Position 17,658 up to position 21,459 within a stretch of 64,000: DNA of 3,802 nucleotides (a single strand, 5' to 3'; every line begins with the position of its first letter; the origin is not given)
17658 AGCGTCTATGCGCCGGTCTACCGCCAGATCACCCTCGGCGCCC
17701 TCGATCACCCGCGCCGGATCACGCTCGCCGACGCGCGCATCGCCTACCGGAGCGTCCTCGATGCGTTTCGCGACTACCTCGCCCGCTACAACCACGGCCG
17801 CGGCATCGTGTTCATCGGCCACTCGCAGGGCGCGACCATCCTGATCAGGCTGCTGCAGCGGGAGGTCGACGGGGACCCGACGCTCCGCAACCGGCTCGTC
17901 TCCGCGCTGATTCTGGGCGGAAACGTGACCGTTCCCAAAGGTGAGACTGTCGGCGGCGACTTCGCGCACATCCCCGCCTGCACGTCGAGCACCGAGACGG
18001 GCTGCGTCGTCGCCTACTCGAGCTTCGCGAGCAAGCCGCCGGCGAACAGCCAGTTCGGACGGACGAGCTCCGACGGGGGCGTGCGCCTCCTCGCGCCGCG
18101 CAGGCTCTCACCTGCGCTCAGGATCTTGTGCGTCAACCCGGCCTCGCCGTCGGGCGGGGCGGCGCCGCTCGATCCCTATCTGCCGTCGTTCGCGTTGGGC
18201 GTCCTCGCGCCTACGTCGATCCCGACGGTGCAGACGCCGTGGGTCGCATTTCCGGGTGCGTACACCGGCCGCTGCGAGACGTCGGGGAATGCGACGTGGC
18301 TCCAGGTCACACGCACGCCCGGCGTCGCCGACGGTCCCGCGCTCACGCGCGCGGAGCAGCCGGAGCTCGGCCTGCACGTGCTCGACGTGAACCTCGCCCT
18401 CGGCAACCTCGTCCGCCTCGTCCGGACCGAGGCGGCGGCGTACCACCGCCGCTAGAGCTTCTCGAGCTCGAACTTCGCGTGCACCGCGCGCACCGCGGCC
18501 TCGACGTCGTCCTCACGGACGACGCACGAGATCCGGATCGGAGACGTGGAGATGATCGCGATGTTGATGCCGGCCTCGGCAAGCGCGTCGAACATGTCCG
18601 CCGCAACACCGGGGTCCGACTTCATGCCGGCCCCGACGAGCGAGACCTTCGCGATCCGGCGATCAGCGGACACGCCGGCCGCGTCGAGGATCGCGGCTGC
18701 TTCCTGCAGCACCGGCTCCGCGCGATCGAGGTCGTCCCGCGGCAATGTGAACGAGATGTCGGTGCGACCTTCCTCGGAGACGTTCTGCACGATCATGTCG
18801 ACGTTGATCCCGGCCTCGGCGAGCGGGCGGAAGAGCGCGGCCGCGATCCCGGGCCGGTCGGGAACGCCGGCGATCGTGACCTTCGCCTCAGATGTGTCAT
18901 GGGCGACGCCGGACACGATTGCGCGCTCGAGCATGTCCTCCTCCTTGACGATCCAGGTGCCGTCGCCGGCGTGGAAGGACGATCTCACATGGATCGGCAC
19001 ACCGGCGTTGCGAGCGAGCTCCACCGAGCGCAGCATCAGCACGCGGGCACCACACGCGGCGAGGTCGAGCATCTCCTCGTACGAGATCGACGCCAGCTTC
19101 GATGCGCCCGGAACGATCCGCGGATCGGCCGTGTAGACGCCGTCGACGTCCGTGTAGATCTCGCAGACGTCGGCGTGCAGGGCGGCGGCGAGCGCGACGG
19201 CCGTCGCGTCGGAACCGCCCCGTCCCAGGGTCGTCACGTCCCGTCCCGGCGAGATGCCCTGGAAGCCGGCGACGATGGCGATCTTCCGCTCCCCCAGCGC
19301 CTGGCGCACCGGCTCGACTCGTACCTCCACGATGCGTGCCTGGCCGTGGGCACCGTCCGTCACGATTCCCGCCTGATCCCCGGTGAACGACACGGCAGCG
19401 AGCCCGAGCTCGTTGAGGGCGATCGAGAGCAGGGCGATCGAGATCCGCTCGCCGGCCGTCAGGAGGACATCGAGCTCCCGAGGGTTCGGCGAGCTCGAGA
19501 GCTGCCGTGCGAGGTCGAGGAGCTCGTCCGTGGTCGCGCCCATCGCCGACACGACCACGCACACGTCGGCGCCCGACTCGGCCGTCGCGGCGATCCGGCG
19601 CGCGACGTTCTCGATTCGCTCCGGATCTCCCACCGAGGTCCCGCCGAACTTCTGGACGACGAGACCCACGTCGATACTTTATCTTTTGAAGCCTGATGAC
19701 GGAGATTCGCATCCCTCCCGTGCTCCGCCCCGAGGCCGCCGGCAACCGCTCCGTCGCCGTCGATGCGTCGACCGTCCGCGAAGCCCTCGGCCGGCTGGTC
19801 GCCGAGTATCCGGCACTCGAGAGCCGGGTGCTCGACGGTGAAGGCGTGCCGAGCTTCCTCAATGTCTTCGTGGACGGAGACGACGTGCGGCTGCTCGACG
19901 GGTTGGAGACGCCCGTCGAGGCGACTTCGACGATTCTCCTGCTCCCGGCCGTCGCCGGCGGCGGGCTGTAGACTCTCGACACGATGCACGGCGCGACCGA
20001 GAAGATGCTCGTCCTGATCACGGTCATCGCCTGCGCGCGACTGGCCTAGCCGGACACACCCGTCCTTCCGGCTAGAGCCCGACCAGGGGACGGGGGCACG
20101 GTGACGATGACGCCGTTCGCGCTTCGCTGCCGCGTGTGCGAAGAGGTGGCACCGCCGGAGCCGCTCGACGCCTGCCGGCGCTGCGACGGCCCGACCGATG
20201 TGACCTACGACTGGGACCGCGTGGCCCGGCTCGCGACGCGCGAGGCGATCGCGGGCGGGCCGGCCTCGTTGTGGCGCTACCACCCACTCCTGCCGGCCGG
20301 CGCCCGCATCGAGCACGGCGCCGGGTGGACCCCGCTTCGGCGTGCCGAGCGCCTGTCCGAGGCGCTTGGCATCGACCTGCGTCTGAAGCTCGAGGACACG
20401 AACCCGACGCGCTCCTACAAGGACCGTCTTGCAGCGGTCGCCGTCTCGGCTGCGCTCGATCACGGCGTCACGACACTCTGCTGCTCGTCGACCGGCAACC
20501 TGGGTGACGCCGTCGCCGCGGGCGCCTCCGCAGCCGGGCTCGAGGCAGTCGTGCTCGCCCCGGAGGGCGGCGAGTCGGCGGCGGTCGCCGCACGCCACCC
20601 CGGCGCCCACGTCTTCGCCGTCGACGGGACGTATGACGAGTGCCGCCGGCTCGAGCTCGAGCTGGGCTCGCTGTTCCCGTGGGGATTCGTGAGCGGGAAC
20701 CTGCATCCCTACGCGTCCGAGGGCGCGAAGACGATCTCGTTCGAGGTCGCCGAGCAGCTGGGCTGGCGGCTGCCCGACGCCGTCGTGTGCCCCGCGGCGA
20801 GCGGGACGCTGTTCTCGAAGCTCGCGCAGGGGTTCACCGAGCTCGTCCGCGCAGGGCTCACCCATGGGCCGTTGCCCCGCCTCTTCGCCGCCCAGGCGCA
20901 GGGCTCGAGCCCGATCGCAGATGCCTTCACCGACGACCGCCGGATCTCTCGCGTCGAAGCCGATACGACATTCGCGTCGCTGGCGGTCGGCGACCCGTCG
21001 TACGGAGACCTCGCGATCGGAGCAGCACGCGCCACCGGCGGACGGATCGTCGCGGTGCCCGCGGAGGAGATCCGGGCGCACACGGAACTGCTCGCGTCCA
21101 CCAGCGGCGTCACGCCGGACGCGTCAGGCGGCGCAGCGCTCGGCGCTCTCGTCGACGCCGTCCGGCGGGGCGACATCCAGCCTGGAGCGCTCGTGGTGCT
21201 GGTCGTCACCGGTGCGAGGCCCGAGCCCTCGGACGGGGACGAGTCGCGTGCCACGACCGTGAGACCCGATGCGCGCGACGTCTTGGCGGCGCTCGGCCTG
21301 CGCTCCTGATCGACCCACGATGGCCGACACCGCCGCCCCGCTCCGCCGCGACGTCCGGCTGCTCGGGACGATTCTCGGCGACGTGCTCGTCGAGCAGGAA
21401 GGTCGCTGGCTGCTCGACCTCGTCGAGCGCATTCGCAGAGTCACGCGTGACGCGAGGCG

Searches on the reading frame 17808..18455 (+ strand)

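Call 61: search_protein_families(library=pfam, proteins=[window:17808-18455:+], max_evalue=0.00001)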
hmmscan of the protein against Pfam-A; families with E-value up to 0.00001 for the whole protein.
window:17808-18455:+ (215 aa): 1 family
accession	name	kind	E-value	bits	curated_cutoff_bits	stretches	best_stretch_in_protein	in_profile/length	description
PF11288.14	DUF3089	-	8.6e-22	78.1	23.4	1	2-113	98-203/207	Protein of unknown function (DUF3089)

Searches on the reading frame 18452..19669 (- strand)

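Call 61: search_protein_families(library=pfam, proteins=[window:18452-19669:-], max_evalue=0.00001)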
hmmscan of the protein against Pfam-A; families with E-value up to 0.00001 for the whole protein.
window:18452-19669:- (405 aa): 4 families
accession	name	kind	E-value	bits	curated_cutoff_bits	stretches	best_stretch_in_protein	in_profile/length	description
PF00696.33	AA_kinase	-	8.9e-53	179.8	24.9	1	3-230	2-234/234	Amino acid kinase family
PF22468.2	ACT_9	-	3.5e-40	136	27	2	342-400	1-61/61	ACT domain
PF13840.12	ACT_7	-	1.4e-25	89.3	27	1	335-397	2-64/65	ACT domain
PF01842.31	ACT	-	2.4e-22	78.8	27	2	266-326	4-63/66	ACT domain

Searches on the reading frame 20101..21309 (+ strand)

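Call 61: search_protein_families(library=pfam, proteins=[window:20101-21309:+], max_evalue=0.00001)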
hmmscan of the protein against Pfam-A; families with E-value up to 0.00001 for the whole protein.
window:20101-21309:+ (402 aa): 1 family
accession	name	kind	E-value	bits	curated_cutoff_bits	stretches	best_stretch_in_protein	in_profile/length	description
PF00291.31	PALP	-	2.8e-64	217.7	35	1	71-371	2-295/295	Pyridoxal-phosphate dependent enzyme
